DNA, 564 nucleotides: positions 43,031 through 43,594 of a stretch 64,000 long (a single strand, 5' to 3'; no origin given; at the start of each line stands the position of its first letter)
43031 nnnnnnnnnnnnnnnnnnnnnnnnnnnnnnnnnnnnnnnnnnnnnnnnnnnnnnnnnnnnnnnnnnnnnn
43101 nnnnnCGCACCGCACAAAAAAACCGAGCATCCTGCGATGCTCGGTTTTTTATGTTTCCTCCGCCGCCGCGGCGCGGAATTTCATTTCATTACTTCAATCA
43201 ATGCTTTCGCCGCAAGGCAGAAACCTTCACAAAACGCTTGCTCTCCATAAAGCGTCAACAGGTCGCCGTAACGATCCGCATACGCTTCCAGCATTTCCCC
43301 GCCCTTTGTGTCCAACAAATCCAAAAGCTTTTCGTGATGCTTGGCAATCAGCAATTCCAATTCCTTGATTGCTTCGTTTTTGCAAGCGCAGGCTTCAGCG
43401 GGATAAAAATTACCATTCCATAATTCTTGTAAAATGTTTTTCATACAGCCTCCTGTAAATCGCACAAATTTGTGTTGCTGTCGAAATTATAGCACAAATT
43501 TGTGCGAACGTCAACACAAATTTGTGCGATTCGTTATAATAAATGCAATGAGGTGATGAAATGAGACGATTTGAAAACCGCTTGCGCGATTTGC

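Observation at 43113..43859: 619-bp two-gene cassette bracketed by a perfect 64-bp direct repeat that duplicates a terminator and the 3' end of an AraC gene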

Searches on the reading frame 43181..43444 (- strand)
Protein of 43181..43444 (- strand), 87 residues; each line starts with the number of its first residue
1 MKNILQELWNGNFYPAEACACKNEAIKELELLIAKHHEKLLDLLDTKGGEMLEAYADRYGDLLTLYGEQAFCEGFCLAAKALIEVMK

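Call 4: search_protein_families(library=pfam, proteins=[window:43181-43444:-], max_evalue=0.01)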
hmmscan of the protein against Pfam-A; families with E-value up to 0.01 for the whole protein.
window:43181-43444:- (87 aa): 1 family
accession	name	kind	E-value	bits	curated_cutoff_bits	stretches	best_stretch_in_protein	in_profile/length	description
PF20648.2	DUF6809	-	1.3e-18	68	27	1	1-85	1-85/85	Family of unknown function (DUF6809)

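Call 7: find_encoding_contigs(protein=window:43181-43444:-, flank=6000, max_places=10)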
Protein window:43181-43444:- (87 aa): no gene with exactly this product is on record in the collection.

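Call 19: find_homologous_proteins(query=window:43181-43444:-, max_evalue=0.00001)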
Query window:43181-43444:- (87 aa): 1 proteins with E <= 0.00001 among 1 candidates.
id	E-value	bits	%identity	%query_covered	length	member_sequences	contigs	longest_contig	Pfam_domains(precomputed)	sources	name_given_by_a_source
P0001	9.4e-51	187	99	100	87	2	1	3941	PF20648.3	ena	-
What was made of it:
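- Tried and rejected: Word-indexed homologue search with DUF6809 (call 19).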

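Call 29: search_protein_families(library=phrogs, proteins=[window:43184-43444:-], max_evalue=0.01)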
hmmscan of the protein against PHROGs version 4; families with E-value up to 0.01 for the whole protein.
window:43184-43444:- (87 aa): 0 families

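Call 30: search_protein_families(library=ncbifam, proteins=[window:43184-43444:-], max_evalue=0.01)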
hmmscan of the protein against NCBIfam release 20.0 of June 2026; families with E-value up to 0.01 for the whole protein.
window:43184-43444:- (87 aa): 0 families

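Call 35: search_dna_similar(query=window:43184-43444:-, collection=phages, mode=protein, max_evalue=0.001)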
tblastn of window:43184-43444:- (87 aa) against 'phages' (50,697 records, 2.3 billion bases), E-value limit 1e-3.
Records with a match: 3; places in all: 3; records where one place covers at least 80% of the query: 3.
Best place of each record, by identity: <60% 3.
By first word of the organism name: Bacteriophage 2; phage 1.
By host as written in the record: - 3.
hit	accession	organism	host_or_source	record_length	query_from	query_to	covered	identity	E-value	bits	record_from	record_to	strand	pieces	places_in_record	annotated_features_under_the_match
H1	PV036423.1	phage NatCom_17901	human feces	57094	1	87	100%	29.9%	6e-8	53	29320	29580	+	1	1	hypothetical protein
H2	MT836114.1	Bacteriophage sp.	human fecal samples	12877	3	87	98%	30.6%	1e-3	41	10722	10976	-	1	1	record has no annotation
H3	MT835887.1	Bacteriophage sp.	human fecal samples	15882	1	86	99%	29.1%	3e-5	45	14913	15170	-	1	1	record has no annotation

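Call 36: search_dna_similar(query=window:43184-43444:-, collection=plasmids, mode=protein, max_evalue=0.001)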
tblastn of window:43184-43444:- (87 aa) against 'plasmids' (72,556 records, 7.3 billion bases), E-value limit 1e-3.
No match.

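Call 37: get_annotated_region(hit=H1, flank=4000)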
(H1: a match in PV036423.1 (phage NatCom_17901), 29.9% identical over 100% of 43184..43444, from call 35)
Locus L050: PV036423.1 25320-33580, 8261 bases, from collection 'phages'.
description: Phage NatCom_17901, complete genome.
organism: phage NatCom_17901 (NCBI taxid 3403543)
taxonomy: Viruses; Duplodnaviria; Heunggongvirae; Uroviricota; Caudoviricetes; Ca. Heliusvirales
host: -; source: human feces; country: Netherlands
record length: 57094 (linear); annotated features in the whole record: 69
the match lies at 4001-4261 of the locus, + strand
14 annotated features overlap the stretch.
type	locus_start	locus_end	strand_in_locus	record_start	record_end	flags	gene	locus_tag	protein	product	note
CDS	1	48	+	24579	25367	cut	-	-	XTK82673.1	hypothetical protein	-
CDS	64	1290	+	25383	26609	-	-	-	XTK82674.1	major head protein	-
CDS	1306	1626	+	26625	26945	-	-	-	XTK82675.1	head-tail adaptor Ad1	-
CDS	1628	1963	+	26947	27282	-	-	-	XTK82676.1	hypothetical protein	-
CDS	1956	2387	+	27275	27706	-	-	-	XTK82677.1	hypothetical protein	-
CDS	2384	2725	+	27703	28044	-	-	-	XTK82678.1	hypothetical protein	-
CDS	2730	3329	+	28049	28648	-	-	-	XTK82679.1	major tail protein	-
CDS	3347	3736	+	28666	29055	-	-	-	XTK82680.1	tail protein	-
CDS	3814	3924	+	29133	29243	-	-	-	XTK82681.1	hypothetical protein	-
CDS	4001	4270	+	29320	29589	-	-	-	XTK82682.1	hypothetical protein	-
CDS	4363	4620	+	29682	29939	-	-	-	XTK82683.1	antitoxin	from a toxin-antitoxin system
CDS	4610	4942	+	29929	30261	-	-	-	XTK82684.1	hypothetical protein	-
CDS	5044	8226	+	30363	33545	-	-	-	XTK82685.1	tail length tape measure protein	-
CDS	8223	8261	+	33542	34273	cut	-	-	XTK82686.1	hypothetical protein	-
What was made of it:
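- A distant DUF6809 homologue (30% identity) lies in a gut phage (calls 35, 37).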

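Call 38: search_protein_representatives(protein=window:43184-43444:-)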
Query: 87 residues. Proteins with E-value up to 0.001 (for the whole library): 302; up to 1e-10: 5; up to 1e-30: 1. The best 150 are listed.
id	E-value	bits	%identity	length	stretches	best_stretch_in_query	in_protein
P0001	3.0e-51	187.1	99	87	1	1-87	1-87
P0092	1.6e-22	95.4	57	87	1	1-86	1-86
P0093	2.2e-11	59.9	43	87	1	1-87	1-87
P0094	3.8e-11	59.1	41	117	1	1-80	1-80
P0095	8.5e-11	58.0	37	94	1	3-86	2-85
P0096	1.1e-10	57.6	38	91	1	1-86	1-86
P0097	1.7e-10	57.0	39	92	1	2-86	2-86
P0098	1.8e-10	57.0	40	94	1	2-86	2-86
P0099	2.0e-10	56.8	39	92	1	1-85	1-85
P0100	2.1e-10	56.8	42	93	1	3-86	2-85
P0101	4.6e-10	55.7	41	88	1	1-86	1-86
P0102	1.7e-09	53.8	32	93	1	2-85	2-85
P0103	3.0e-09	53.0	37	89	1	1-83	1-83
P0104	3.3e-09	52.9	38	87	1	1-86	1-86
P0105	5.0e-09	52.4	43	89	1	1-84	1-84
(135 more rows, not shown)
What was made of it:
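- Tried and rejected: The full HMMER scan was needed to find the 57% relative (call 38).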

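Call 42: find_homologous_proteins(query=A2, max_evalue=1e-8)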
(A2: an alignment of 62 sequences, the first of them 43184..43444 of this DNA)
Query A2 (62 sequences) (87 aa, profile of the alignment): 71 proteins with E <= 1e-8 among 906 candidates.
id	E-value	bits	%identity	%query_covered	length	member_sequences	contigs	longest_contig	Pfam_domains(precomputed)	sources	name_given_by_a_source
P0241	1.4e-30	123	38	99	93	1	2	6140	PF20648.3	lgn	-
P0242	7.3e-30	121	38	100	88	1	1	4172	PF20648.3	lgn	-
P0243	1.1e-29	120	42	97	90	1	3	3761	PF20648.3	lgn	-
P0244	4.1e-29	118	37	98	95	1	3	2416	PF20648.3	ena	-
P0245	7.5e-29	118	37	99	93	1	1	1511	PF20648.3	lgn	-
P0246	8.9e-29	117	40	99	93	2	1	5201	PF20648.3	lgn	-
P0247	1.3e-28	117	36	99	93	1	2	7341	PF20648.3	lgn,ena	-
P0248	1.3e-28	117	30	100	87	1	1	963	PF20648.3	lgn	-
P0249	1.6e-28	117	37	100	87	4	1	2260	PF20648.3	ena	-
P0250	1.8e-28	116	36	99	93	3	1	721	PF20648.3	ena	-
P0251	1.8e-28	116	36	99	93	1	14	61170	PF20648.3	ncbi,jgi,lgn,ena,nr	ncbi:MAG: hypothetical protein E7528_02460 [Ruminococcaceae bacterium]|nr:hypothetical protein [Osci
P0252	2.1e-28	116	36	99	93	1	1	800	PF20648.3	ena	-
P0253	2.2e-28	116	36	99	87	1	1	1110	PF20648.3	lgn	-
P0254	2.5e-28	116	36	99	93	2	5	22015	PF20648.3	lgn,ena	-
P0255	2.5e-28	116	36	99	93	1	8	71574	PF20648.3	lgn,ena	-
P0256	5.0e-28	115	36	99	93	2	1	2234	PF20648.3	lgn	-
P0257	5.1e-28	115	33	99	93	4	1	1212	PF20648.3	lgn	-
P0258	5.5e-28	115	36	99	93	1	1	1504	PF20648.3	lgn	-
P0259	6.2e-28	115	36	99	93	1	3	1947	PF20648.3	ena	-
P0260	7.2e-28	114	32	100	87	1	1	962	PF20648.3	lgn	-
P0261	7.3e-28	114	36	99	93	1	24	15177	PF20648.3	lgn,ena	-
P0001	8.5e-28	114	99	100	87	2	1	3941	PF20648.3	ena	-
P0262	1.0e-27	114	36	99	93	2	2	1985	PF20648.3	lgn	-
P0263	1.0e-27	114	36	99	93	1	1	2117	PF20648.3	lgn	-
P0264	1.5e-27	113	35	99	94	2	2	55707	PF20648.3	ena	-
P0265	1.9e-27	113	36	99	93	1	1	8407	PF20648.3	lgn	-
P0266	1.9e-27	113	41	91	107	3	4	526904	PF20648.3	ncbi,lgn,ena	-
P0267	2.0e-27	113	36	99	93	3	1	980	PF20648.3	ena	-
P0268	2.5e-27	113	41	91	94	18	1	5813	PF20648.3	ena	-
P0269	3.2e-27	112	35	99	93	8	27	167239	PF20648.3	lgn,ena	-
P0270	3.4e-27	112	34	99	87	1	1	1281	PF20648.3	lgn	-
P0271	4.7e-27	112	31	99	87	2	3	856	PF20648.3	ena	-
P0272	4.9e-27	112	38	100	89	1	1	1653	PF20648.3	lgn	-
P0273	5.4e-27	112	42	100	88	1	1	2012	PF20648.3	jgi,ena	-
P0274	6.7e-27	111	34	92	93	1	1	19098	PF20648.3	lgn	-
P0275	9.2e-27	111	33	100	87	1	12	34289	PF20648.3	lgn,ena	-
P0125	1.0e-26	111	33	99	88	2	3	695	PF20648.3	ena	-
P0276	1.1e-26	111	40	100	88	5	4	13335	PF20648.3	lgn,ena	-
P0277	1.2e-26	111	36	99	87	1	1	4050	PF20648.3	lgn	-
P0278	1.6e-26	110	33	97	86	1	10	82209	PF20648.3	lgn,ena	-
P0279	2.3e-26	110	35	99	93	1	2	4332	PF20648.3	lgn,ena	-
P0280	5.7e-26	108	35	99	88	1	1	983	PF20648.3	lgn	-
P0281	6.1e-26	108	29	100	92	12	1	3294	PF20648.3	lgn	-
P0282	9.6e-26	108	33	97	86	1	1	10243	PF20648.3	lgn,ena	-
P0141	1.0e-25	108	32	100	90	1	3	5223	PF20648.3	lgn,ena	-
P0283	1.3e-25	107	31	99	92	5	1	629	PF20648.3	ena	-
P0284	1.8e-25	107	41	91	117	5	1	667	PF20648.3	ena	-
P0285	2.5e-25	106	37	99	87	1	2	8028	PF20648.3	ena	-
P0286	3.2e-25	106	35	99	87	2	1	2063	PF20648.3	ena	-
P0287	4.4e-25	106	33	99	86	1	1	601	PF20648.3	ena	-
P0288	5.1e-25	105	38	99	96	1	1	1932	PF20648.3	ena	-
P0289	6.7e-25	105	34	99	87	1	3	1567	PF20648.3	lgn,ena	-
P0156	8.7e-25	105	31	92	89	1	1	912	PF20648.3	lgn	-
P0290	1.6e-24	104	31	99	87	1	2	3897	PF20648.3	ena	-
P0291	1.7e-24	104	34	99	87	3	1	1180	PF20648.3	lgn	-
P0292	3.7e-24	103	34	92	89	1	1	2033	PF20648.3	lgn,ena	-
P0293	5.4e-24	102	36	99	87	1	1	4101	PF20648.3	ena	-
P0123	5.7e-24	102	30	99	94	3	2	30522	PF20648.3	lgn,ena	-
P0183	6.9e-24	102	33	95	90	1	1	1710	PF20648.3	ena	-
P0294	7.4e-24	102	37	95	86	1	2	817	PF20648.3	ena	-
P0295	8.7e-24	101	33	92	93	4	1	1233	PF20648.3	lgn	-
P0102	9.3e-24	101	33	98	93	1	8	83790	PF20648.3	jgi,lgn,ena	-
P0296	1.0e-23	101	32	98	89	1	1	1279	PF20648.3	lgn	-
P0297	3.4e-23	99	29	100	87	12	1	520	PF20648.3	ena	-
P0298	3.6e-23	99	35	100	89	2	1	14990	PF20648.3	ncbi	-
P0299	2.8e-22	97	38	100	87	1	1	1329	PF20648.3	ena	-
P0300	1.2e-21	95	27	99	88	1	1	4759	PF20648.3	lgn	-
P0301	1.4e-18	85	28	94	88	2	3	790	PF20648.3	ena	-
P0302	5.9e-16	76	45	56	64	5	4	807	PF20648.3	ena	-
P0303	6.7e-15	73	24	97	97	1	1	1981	PF20648.3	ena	-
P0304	3.4e-9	55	25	98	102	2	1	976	PF20648.3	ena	-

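Call 43: find_encoding_contigs(protein=P0269, flank=5000, max_places=10)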
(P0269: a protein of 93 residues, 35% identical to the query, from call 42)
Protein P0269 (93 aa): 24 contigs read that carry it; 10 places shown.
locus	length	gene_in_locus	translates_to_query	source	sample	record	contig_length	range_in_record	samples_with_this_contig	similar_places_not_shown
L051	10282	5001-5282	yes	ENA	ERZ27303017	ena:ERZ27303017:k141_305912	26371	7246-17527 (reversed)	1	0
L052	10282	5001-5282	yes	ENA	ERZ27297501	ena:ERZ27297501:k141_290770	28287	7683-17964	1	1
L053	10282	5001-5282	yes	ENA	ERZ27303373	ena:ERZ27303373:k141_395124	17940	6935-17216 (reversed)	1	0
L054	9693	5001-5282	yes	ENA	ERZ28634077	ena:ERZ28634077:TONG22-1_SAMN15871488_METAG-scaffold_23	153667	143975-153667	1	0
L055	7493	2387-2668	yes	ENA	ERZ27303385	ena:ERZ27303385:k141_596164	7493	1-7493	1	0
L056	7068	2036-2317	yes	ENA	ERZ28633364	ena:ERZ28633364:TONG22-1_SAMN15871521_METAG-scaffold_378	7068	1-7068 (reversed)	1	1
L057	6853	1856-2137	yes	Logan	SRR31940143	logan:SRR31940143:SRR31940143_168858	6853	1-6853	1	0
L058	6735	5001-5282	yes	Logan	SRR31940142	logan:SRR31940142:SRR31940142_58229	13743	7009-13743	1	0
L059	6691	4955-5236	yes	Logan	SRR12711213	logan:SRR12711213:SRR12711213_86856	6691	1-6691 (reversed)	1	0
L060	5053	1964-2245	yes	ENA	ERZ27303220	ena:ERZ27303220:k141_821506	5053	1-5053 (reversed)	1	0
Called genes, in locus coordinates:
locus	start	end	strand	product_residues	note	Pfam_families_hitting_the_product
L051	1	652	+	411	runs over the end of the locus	PF04464:Glyphos_transf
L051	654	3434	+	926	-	PF02096:60KD_IMP, PF00884:Sulfatase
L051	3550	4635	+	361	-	PF10974:DUF2804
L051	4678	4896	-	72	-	PF13560:HTH_31, PF12844:HTH_19, PF01381:HTH_3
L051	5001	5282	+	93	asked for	PF20648:DUF6809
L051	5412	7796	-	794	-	PF01055:Glyco_hydro_31_2nd, PF21365:Glyco_hydro_31_3rd, PF17137:DUF5110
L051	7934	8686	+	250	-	PF03372:Exo_endo_phos, PF14529:Exo_endo_phos_2 (faint)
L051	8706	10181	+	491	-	PF01120:Alpha_L_fucos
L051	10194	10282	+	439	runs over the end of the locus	PF02056:Glyco_hydro_4, PF11975:Glyco_hydro_4C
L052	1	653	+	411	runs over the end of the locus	PF04464:Glyphos_transf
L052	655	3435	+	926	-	PF02096:60KD_IMP, PF00884:Sulfatase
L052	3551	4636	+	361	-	PF10974:DUF2804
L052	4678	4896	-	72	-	PF13560:HTH_31, PF12844:HTH_19, PF01381:HTH_3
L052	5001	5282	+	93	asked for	PF20648:DUF6809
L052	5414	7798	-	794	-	PF01055:Glyco_hydro_31_2nd, PF21365:Glyco_hydro_31_3rd, PF17137:DUF5110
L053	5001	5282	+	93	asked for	PF20648:DUF6809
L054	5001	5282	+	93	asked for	PF20648:DUF6809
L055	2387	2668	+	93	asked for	PF20648:DUF6809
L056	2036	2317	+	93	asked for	PF20648:DUF6809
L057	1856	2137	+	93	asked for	PF20648:DUF6809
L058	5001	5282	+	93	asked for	PF20648:DUF6809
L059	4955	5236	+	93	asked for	PF20648:DUF6809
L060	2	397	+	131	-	?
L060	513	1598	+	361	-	PF10974:DUF2804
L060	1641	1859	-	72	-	PF13560:HTH_31, PF12844:HTH_19, PF01381:HTH_3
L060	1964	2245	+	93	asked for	PF20648:DUF6809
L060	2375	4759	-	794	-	PF01055:Glyco_hydro_31_2nd, PF21365:Glyco_hydro_31_3rd, PF17137:DUF5110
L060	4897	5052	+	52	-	?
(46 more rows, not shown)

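Call 44: find_encoding_contigs(protein=P0261, flank=5000, max_places=10)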
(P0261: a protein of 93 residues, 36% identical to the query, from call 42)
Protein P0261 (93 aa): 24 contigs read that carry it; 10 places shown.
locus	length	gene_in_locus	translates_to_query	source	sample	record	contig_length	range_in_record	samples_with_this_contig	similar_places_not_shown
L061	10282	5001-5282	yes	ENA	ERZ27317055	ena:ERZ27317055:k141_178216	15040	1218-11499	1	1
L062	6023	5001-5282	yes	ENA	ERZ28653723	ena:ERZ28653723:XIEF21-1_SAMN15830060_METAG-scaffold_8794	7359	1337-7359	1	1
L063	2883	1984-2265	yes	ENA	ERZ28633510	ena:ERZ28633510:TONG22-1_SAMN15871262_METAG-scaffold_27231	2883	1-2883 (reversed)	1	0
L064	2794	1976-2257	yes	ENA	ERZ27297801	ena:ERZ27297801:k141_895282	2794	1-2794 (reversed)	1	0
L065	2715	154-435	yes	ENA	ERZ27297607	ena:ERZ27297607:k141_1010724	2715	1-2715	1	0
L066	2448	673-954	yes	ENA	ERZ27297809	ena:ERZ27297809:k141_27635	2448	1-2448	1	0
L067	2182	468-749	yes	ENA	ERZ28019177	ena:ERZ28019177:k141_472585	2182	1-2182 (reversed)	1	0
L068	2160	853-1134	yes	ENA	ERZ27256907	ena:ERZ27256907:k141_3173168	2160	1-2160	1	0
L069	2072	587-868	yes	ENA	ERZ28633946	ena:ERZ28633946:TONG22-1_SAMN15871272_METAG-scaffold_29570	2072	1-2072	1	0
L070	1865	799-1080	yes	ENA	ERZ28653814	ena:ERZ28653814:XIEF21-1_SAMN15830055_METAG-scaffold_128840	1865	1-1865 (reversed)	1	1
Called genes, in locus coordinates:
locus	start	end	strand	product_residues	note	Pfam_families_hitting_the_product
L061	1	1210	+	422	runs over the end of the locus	PF05343:Peptidase_M42 (weak), PF01546:Peptidase_M20 (weak), PF04389:Peptidase_M28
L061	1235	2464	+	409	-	-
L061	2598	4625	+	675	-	-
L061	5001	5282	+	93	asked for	PF20648:DUF6809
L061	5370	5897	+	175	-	-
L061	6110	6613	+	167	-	PF05198:IF3_N, PF00707:IF3_C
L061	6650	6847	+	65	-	PF01632:Ribosomal_L35p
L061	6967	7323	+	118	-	PF00453:Ribosomal_L20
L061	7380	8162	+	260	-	PF22435:MRM3-like_sub_bind, PF08032:SpoU_sub_bind, PF00588:SpoU_methylase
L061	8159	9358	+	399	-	PF02481:DNA_processg_A, PF17782:WHD_DprA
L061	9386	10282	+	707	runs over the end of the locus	PF01751:Toprim, PF01131:Topoisom_bac, PF01396:Zn_ribbon_Top1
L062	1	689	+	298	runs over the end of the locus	PF01145:Band_7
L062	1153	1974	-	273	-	PF02557:VanY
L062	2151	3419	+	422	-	PF04389:Peptidase_M28, PF05343:Peptidase_M42 (weak), PF01546:Peptidase_M20 (weak)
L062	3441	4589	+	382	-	-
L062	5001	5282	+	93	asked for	PF20648:DUF6809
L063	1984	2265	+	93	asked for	PF20648:DUF6809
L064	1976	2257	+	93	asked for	PF20648:DUF6809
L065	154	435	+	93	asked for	PF20648:DUF6809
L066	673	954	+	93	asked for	PF20648:DUF6809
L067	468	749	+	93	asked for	PF20648:DUF6809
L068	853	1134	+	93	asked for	PF20648:DUF6809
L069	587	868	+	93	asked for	PF20648:DUF6809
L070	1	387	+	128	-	?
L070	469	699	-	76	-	PF13560:HTH_31, PF12844:HTH_19, PF13443:HTH_26 (weak), PF01381:HTH_3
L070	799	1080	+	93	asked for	PF20648:DUF6809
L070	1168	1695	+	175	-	-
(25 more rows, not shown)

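Call 50: find_encoding_contigs(protein=P0092, flank=5000, max_places=10)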
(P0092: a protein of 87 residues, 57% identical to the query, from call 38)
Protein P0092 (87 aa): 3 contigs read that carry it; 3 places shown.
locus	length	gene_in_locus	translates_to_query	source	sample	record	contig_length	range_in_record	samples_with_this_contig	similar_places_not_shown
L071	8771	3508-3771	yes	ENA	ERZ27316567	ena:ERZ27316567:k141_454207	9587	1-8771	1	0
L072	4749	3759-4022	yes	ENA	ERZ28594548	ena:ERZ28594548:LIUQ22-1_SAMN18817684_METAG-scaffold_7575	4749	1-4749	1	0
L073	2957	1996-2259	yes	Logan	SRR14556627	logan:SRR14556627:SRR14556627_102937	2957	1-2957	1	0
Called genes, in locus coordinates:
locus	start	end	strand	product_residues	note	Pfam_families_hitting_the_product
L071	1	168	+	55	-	?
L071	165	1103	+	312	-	PF12146:Hydrolase_4, PF00561:Abhydrolase_1, PF12697:Abhydrolase_6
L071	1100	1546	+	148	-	PF03652:RuvX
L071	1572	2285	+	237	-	PF10263:SprT-like (faint), PF01863:YgjP-like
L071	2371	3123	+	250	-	-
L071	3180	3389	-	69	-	PF13560:HTH_31, PF12844:HTH_19, PF01381:HTH_3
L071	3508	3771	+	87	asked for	PF20648:DUF6809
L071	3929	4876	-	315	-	PF00056:Ldh_1_N, PF03807:F420_oxidored (faint), PF02866:Ldh_1_C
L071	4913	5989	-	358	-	PF00365:PFK, PF01513:NAD_kinase (weak)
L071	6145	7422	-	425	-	PF00994:MoCF_biosynth, PF18146:CinA_KH, PF02464:CinA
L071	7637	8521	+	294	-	PF04055:Radical_SAM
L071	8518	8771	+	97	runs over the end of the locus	PF02686:GatC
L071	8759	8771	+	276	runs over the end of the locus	?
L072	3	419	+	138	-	?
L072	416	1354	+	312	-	PF12146:Hydrolase_4, PF00561:Abhydrolase_1, PF12697:Abhydrolase_6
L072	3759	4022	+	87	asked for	PF20648:DUF6809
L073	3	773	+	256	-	?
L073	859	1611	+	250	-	-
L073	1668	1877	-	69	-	PF13560:HTH_31, PF12844:HTH_19, PF01381:HTH_3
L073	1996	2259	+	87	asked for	PF20648:DUF6809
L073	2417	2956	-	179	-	?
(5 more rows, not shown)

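Call 65: search_protein_families(library=padloc, proteins=[window:43184-43444:-, L124:3631-4026:+], max_evalue=0.01)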
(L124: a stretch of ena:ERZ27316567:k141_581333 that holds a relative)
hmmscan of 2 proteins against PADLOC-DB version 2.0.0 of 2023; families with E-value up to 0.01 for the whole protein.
window:43184-43444:- (87 aa): 0 families

L124:3631-4026:+ (132 aa): 2 families
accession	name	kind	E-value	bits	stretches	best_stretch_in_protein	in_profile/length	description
PDLC03210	mREase_II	-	9.3e-07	26.4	1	45-115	51-121/294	Type II methyl-directed restriction enzyme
PDLC02868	DpdF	-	5.2e-05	19.1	1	36-111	71-146/1078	DpdF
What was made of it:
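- On Type II toxin-antitoxin pair: DUF6809 has no hit in NCBIfam, PHROGs or PADLOC (calls 29, 30, 65).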

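Call 66: search_protein_families(library=pfam, proteins=[L124:3631-4026:+], max_evalue=0.001)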
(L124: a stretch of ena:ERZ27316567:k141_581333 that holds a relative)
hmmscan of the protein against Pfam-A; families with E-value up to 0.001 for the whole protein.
L124:3631-4026:+ (132 aa): 2 families
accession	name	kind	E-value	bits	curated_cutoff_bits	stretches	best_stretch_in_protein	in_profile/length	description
PF04480.18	DUF559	-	4.1e-27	94.6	20.6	1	11-113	6-108/109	Protein of unknown function (DUF559)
PF18741.7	MTES_1575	-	5.8e-05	23.5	38.2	1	28-102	6-85/96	REase_MTES_1575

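Call 71: predict_structure(alignment_id=A2)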
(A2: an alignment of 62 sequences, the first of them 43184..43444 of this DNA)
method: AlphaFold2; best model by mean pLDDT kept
length: 87 residues; sequences in the alignment: 62
mean_pLDDT: 92.4   pTM: 0.68
mean pLDDT of the five models: 92.4, 92.0, 90.7, 90.7, 89.7
residues with pLDDT >= 90: 66; 70-90: 19; 50-70: 2; < 50: 0
segments of 3 or more residues with pLDDT < 50: none
pLDDT, mean of each block of 10 residues (from residue 1): 82 83 92 97 98 97 94 94 95
secondary structure, 60 per line:
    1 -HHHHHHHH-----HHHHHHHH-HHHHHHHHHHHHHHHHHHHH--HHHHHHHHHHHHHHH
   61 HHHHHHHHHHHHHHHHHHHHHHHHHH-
elements in order: H2-9 H15-22 H24-43 H46-86

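Call 74: fold_search(model_id=the predicted structure, library=pdb)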
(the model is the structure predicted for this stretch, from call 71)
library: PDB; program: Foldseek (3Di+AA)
matches with E <= 10: 2; with E <= 0.001: 0
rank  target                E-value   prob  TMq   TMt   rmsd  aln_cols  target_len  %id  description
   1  8umt_E                6.7e+00  0.06  0.31  0.11  11.9        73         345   20  Atomic model of the human CTF18-RFC-PCNA binary complex in the three-subunit binding state (state 2) (released 2024-05-08)
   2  2ykr_W                9.1e+00  0.10  0.24  0.08   1.1        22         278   32  30S ribosomal subunit with RsgA bound in the presence of GMPPNP (released 2011-08-24)
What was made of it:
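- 43181..43444 (-): DUF6809 gene, 87 aa, AGGAGG ribosome-binding site 4 nt upstream. Predicted four-helix protein. call 4 (PF20648, E = 1.3e-18); call 71 (pLDDT 92.4); call 74 (no PDB match)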

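Call 89: find_related_loci(query=window:43184-43444:-, collection=viral_contigs, flank=4000)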
Query window:43184-43444:- (87 aa) in viral_contigs; peptide patterns used: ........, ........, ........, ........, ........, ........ (x = any residue, [..] = any of these).
5 stretches matched a pattern, but none encodes a relative of the query by tblastn (E <= 1e-3).
